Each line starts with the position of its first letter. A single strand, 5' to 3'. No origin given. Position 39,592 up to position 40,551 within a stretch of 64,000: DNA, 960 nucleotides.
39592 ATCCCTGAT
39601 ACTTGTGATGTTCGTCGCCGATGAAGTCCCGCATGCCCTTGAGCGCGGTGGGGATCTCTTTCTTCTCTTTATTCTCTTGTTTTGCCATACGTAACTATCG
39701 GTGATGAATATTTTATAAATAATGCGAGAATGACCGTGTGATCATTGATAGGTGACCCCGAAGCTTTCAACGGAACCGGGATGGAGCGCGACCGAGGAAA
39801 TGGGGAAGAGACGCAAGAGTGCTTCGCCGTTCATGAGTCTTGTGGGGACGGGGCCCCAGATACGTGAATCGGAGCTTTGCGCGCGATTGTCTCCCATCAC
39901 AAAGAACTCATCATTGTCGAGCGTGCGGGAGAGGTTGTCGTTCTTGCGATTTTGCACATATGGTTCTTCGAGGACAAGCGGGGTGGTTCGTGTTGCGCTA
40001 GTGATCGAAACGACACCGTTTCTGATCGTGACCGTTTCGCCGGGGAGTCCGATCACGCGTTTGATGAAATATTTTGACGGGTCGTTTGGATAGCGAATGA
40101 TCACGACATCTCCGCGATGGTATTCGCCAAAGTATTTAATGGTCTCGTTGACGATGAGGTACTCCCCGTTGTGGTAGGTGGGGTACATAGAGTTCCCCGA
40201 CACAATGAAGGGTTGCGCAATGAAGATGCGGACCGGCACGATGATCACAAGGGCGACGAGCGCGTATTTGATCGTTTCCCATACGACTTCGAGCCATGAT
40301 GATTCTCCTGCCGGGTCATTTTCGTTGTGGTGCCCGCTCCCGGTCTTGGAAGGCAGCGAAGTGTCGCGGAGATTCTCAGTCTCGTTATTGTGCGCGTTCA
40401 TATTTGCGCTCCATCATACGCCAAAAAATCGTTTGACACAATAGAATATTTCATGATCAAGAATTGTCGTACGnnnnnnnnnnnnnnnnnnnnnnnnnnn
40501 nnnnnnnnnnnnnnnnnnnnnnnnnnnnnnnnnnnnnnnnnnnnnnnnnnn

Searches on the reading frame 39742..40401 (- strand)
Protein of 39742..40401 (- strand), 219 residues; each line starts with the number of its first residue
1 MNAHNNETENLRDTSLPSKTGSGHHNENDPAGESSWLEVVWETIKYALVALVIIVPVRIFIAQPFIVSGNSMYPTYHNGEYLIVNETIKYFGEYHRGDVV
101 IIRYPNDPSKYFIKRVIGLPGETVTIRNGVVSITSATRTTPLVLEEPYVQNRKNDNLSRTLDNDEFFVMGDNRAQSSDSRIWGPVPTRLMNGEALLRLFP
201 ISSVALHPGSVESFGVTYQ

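Call 92: search_protein_families(library=pfam, max_evalue=0.001, proteins=[window:39742-40401:-])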
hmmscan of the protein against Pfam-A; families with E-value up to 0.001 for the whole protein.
window:39742-40401:- (219 aa): 2 families
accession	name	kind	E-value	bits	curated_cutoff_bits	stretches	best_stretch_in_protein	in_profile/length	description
PF10502.14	Peptidase_S26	-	1.9e-42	145.5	22.9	1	41-198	2-167/168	Signal peptidase, peptidase S26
PF00717.28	Peptidase_S24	-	1.5e-05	25.1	23.3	1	67-124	40-89/116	Peptidase S24-like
